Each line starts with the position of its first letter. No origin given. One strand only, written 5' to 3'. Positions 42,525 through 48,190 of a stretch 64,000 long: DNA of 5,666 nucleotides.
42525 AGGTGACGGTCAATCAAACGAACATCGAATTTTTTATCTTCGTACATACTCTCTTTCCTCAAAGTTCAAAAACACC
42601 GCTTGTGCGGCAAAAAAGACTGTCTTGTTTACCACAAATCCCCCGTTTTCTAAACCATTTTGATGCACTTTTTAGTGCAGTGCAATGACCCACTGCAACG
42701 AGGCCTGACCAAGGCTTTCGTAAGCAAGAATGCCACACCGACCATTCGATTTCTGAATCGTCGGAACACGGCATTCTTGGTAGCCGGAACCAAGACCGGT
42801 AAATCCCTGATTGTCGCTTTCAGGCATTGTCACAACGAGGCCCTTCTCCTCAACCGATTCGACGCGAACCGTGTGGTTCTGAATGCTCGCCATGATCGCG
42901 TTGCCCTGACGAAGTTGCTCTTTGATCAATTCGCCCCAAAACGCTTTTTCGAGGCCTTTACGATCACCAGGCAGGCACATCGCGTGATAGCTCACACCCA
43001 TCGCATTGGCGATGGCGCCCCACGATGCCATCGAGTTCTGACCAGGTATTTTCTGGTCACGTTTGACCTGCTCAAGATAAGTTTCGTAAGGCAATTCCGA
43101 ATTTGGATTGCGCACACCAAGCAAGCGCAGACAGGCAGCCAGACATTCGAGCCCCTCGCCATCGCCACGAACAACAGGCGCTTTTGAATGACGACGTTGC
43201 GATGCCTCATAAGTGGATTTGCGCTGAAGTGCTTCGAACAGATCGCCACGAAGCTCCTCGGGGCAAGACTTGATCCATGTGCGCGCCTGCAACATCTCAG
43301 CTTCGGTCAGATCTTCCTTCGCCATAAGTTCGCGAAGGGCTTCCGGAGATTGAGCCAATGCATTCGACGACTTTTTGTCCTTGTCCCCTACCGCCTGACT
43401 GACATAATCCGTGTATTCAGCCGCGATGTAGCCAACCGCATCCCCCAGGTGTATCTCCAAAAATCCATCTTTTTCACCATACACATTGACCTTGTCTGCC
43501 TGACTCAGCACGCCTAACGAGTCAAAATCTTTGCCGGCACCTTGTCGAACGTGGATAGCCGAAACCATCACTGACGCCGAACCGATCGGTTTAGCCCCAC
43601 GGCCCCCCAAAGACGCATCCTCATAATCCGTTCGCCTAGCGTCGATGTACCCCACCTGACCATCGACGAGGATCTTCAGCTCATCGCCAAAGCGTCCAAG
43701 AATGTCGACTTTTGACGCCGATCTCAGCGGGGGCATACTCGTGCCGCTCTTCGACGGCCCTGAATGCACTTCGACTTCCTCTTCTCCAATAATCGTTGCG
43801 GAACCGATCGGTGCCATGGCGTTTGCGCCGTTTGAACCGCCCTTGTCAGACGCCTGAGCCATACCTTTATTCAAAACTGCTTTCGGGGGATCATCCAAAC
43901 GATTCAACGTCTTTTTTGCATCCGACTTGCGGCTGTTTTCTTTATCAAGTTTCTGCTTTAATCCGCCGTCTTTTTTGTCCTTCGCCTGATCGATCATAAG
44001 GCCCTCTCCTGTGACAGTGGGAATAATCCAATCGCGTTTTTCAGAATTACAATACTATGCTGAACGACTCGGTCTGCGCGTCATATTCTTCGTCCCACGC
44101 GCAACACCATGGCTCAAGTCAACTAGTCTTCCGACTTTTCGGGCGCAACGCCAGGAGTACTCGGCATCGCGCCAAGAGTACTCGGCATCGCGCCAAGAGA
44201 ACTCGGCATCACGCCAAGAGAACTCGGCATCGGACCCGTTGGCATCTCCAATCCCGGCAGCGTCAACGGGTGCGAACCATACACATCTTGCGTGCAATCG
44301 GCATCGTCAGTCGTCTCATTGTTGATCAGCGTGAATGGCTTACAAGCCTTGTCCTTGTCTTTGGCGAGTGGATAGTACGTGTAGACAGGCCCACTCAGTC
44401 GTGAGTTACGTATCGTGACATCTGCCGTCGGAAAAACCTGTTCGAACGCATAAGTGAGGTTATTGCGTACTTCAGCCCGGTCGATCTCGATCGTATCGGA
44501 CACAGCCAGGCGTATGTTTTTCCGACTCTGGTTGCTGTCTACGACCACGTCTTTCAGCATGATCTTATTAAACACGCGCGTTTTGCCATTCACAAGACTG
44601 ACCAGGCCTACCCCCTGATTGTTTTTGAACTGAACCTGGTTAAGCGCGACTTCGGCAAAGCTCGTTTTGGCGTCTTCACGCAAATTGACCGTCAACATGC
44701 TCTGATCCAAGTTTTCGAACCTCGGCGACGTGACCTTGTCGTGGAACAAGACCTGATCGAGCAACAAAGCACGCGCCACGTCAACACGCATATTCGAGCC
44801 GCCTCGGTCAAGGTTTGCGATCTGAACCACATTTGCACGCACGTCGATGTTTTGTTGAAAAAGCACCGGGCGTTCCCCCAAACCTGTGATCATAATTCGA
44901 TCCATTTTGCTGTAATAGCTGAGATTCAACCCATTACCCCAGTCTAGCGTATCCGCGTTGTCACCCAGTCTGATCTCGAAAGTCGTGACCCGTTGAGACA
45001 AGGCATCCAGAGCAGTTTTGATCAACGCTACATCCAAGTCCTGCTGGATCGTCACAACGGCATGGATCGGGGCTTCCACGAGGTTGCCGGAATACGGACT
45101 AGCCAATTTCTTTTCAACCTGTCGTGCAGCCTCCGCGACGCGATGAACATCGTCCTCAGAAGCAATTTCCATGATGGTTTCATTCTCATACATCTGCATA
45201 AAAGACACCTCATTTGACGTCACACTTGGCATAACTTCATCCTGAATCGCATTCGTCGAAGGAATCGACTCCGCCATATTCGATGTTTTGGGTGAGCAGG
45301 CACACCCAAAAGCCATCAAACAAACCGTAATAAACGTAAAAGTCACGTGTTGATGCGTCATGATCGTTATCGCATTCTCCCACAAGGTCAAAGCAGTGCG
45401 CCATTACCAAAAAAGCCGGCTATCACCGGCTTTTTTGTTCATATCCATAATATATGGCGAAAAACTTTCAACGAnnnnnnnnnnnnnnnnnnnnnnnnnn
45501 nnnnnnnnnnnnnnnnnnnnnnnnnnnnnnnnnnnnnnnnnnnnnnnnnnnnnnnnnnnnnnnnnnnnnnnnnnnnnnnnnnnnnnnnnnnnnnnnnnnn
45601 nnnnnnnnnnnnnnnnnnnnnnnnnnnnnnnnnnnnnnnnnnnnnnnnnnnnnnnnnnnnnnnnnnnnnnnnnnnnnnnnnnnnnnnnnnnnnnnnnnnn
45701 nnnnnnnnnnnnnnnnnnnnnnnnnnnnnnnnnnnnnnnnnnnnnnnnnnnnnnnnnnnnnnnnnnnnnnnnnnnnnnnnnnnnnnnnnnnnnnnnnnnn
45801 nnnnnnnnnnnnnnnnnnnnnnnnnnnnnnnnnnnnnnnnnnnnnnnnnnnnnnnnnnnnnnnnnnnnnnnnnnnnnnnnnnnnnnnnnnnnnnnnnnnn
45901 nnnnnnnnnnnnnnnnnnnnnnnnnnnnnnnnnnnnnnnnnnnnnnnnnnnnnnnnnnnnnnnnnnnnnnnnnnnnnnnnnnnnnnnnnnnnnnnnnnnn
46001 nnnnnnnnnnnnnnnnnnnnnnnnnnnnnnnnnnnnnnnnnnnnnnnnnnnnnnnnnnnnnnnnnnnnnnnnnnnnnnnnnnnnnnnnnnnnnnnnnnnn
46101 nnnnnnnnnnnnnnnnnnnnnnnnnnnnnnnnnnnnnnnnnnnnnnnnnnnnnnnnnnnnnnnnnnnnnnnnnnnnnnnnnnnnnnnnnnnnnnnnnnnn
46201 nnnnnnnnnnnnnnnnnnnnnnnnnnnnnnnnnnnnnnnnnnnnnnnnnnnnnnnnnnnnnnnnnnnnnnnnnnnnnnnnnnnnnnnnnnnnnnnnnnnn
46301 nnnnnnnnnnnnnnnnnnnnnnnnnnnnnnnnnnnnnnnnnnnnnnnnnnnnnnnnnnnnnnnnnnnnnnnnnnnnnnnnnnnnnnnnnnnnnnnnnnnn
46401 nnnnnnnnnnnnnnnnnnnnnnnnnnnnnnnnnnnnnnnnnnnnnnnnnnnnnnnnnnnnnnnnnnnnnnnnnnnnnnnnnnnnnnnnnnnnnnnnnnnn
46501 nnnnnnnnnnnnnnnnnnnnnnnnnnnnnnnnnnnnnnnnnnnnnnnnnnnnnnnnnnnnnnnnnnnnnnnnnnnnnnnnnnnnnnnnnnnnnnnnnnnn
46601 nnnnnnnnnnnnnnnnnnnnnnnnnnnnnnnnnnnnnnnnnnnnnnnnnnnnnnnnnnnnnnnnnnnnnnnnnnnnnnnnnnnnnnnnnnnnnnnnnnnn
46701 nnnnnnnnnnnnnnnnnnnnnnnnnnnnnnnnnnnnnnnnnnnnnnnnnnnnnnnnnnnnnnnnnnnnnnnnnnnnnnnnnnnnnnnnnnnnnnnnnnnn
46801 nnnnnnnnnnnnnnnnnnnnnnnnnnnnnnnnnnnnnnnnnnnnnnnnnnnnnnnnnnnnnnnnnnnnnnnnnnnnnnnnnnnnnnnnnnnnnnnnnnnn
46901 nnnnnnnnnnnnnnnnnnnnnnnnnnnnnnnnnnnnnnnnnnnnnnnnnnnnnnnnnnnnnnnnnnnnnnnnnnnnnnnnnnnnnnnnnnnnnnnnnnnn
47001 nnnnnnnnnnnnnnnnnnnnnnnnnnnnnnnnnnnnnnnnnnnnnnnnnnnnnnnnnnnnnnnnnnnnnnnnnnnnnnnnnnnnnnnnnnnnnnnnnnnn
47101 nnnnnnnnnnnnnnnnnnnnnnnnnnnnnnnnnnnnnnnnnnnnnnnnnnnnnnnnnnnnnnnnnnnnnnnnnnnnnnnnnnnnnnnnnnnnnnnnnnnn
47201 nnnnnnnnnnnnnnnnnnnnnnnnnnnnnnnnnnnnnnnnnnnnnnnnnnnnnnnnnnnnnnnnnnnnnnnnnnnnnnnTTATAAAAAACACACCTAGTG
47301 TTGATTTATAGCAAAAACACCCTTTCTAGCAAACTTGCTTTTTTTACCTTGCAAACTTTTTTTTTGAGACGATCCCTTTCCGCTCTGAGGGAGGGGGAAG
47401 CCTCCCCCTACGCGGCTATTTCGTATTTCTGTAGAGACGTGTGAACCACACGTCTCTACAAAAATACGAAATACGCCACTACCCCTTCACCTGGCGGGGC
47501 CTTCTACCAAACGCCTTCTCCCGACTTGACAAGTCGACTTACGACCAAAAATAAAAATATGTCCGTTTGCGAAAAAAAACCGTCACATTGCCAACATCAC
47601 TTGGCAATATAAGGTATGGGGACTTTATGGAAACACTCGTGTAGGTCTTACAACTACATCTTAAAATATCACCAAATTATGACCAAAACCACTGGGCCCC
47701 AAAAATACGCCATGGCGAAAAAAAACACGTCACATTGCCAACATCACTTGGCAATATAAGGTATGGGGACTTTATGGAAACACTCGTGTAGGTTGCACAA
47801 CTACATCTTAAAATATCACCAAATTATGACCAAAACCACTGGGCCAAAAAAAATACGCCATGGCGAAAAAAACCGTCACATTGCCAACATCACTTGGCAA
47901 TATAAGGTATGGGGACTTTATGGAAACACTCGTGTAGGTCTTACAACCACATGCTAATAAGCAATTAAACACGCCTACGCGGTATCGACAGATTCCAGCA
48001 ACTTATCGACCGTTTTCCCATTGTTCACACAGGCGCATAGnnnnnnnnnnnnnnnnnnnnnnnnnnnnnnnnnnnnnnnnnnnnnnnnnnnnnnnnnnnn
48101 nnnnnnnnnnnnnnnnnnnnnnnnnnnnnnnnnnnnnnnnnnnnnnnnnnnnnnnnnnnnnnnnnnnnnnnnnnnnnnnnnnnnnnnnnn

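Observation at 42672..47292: Three-gene minus-strand cluster: calpain-like C2 protease, heptad-repeat lipoprotein, and SH3b-SH3b-C39-like cysteine peptidase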

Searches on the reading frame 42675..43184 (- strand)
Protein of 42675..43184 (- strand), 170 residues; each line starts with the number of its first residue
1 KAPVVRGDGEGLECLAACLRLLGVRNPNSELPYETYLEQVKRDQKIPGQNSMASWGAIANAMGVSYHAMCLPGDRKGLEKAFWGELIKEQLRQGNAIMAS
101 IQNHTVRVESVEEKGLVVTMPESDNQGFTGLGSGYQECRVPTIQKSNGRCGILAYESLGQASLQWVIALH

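Call 95: search_solved_structures(query=A10, max_evalue=10, show_alignments=3)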
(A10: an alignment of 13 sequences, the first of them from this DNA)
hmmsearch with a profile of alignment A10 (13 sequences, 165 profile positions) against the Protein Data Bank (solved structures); distinct sequences matched with E-value up to 10: 0.

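Call 96: search_protein_families(library=pfam, alignment_id=A10, max_evalue=10)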
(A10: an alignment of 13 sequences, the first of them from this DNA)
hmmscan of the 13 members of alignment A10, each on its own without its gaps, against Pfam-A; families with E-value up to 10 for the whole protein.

A. member 1, seq(170 aa): 0 families

B. families by the number of members that match (of 13 scanned): 5 families
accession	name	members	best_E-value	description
PF16024.10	DUF4785_1st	3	0.0053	Domain of unknown function (DUF4785) N-terminal domain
PF02993.19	MCPVI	1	0.09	Minor capsid protein VI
PF12181.14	MogR_DNAbind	1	0.14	DNA binding domain of the motility gene repressor (MogR)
PF14011.11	ESX-1_EspG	1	0.16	EspG family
PF03981.17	Ubiq_cyt_C_chap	1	0.18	Ubiquinol-cytochrome C chaperone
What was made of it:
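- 42678..43151 (-): C-terminal alpha/beta domain (residues 283-440) with a C39-like papain fold. The catalytic columns are degenerate. No Pfam or PDB sequence hit (calls 95, 96).
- On Peptidase C39 (PF03412), for the SH3 protein: No Pfam or PDB hit at E up to 10 (calls 95, 96).
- Closest known: C39 peptidase domains of bacteriocin ABC transporters. Different: No sequence similarity (calls 95, 96).
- Checked: No Pfam or PDB sequence match to C39, even at E=10 (calls 95, 96).
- No sequence match to C39 (calls 95, 96).
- Tried and rejected: The profile of the C-terminal domain gave no PDB or Pfam hit at E up to 10 (calls 95, 96).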

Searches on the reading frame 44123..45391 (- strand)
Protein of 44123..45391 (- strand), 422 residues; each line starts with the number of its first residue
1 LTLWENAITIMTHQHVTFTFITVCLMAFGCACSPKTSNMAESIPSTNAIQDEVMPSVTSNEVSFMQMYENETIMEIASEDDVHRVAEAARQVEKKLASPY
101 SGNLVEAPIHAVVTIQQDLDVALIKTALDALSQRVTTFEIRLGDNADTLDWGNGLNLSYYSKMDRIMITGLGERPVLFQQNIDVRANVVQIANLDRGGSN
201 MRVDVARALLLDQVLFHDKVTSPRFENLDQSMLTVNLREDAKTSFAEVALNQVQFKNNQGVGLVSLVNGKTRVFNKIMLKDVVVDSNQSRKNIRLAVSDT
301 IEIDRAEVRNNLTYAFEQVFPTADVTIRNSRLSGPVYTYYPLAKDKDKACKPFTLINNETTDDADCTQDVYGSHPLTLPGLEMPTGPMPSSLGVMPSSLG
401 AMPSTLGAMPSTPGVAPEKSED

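Call 3: search_protein_families(library=pfam, proteins=[window:44123-45391:-], max_evalue=1)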
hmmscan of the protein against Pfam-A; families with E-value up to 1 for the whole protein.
window:44123-45391:- (422 aa): 1 family
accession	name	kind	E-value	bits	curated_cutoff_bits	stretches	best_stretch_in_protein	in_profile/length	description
PF25619.1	PhiKZ_gp119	-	0.019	15.3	27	1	51-147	9-107/177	Bacteriophage PhiKZ vertex-binding protein gp119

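Call 4: search_protein_families(library=ncbifam, proteins=[window:44123-45391:-], max_evalue=1)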
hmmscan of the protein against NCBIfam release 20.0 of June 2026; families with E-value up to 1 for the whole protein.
window:44123-45391:- (422 aa): 0 families

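Call 7: search_solved_structures(query=window:44123-45391:-, max_evalue=1, show_alignments=1)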
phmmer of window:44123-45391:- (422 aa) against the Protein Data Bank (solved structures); distinct sequences matched with E-value up to 1: 0.

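Call 48: find_homologous_proteins(query=A4, max_evalue=0.001)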
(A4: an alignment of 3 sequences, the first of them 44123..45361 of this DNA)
Query A4 (3 sequences) (412 aa, profile of the alignment): 4 proteins with E <= 0.001 among 8000 candidates.
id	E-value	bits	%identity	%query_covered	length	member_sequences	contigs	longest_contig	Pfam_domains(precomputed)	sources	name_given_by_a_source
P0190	3.2e-158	545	27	32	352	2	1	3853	-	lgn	-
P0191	6.0e-128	445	100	90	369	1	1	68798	-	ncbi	-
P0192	6.4e-109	383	26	42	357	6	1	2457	-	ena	-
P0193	1.5e-108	382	28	32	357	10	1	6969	-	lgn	-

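Call 56: predict_structure(alignment_id=A5)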
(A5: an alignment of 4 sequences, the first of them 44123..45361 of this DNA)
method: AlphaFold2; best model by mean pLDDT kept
length: 412 residues; sequences in the alignment: 4
mean_pLDDT: 60.0   pTM: 0.62
mean pLDDT of the five models: 60.0, 59.7, 44.0, 38.2, 38.1
residues with pLDDT >= 90: 39; 70-90: 119; 50-70: 101; < 50: 153
segments of 3 or more residues with pLDDT < 50: 1-8, 13-51, 210-219, 249-253, 257-259, 307-311, 328-341, 349-412
pLDDT, mean of each block of 10 residues (from residue 1): 46 44 29 27 30 63 91 90 69 68 86 88 89 84 81 87 85 89 84 85 76 43 71 71 65 46 67 59 57 64 50 61 53 42 50 34 28 25 29 33 30 24
secondary structure, 60 per line:
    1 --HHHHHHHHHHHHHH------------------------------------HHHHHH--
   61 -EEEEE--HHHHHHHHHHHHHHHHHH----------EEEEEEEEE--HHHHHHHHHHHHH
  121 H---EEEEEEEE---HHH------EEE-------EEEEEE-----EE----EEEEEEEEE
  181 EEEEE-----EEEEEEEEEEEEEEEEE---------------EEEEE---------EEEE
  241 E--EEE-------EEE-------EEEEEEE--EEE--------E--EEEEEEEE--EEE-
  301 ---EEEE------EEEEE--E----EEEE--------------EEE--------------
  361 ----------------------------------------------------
elements in order: H3-16 H53-58 E62-66 H69-86 E97-105 H108-121 E125-132 E145-147 E155-160 E172-185 E191-207 E223-227 E237-241 E244-246 E254-256 E264-270 E273-275 E287-294 E297-299 E304-307 E314-318 E326-329 E344-346
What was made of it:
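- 44123..45361 (-): Partner lipoprotein gene, 412 aa from ATG 45361. It has a signal peptide with a lipobox Cys (Cys20 or Cys22) and a predicted right-handed parallel beta-helix body. AF2 model pLDDT 60, pTM 0.62 (call 56).
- On Right-handed parallel beta-helix (pectate-lyase-like fold): The model has moderate confidence: pLDDT 60, pTM 0.62, from 4 sequences (call 56).
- The lipoprotein model has only moderate confidence (pLDDT 60; call 56).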

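Call 97: search_protein_families(library=padloc, proteins=[window:44123-45361:-], max_evalue=0.01)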
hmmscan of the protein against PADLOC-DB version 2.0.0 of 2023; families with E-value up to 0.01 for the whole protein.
window:44123-45361:- (412 aa): 0 families

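Call 99: find_encoding_contigs(protein=P0193, flank=6000, max_places=3)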
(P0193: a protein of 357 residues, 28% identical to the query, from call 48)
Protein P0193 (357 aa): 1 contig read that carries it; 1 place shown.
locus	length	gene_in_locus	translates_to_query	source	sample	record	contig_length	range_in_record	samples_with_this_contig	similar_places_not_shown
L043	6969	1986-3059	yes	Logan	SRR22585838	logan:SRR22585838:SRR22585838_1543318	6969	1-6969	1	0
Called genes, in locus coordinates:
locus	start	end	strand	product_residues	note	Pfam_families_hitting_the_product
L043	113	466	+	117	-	-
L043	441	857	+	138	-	-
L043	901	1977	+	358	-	-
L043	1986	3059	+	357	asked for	-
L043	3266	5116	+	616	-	-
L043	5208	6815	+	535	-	-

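Call 100: find_encoding_contigs(protein=P0192, flank=6000, max_places=3)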
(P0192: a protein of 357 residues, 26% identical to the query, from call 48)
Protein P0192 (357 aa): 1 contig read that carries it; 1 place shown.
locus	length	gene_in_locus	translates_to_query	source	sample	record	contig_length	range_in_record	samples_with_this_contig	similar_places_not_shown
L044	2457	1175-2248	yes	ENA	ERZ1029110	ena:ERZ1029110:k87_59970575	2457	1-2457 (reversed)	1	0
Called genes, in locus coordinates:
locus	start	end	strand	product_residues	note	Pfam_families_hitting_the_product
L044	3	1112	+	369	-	?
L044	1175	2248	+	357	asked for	-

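Call 102: search_protein_families(library=pfam, proteins=[L043:5208-6815:+], max_evalue=0.1)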
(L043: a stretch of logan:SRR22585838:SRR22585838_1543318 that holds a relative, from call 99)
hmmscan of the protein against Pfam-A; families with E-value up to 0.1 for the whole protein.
L043:5208-6815:+ (535 aa): 0 families

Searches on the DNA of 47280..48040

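Call 84: search_rna_families(source=window, start=47280, end=48040, threshold=evalue, max_evalue=1)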
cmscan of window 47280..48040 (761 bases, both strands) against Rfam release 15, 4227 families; matches with E-value up to 1: 7.
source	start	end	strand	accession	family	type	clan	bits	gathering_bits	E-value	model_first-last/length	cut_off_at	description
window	47414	47477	-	RF03293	mir-4672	Gene; miRNA;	-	43.1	98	1.9e-07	1-81/81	no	mir-4672 microRNA precursor family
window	47421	47470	-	RF03831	mir-627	Gene; miRNA;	-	29.5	86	0.00021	1-87/87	no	mir-627 microRNA precursor family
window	47412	47479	-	RF03275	mir-2542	Gene; miRNA;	-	29.1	60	0.00087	1-85/85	no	mir-2542 microRNA precursor family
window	47419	47471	-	RF04161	mir-3688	Gene; miRNA;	-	27.7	84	0.0024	1-88/88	no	mir-3688 microRNA precursor family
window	47419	47471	+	RF04161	mir-3688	Gene; miRNA;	-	24.9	84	0.014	1-88/88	no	mir-3688 microRNA precursor family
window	47387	47465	-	RF01398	isrP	Gene; sRNA;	-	22.8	45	0.051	1-148/148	no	isrP Hfq binding RNA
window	47420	47470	-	RF03866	mir-1889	Gene; miRNA;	-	17.4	80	0.8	1-128/128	no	mir-1889 microRNA precursor family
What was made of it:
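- Tried and rejected: Permissive hits in the upstream spacer are generic hairpin matches to miRNA models (call 84).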
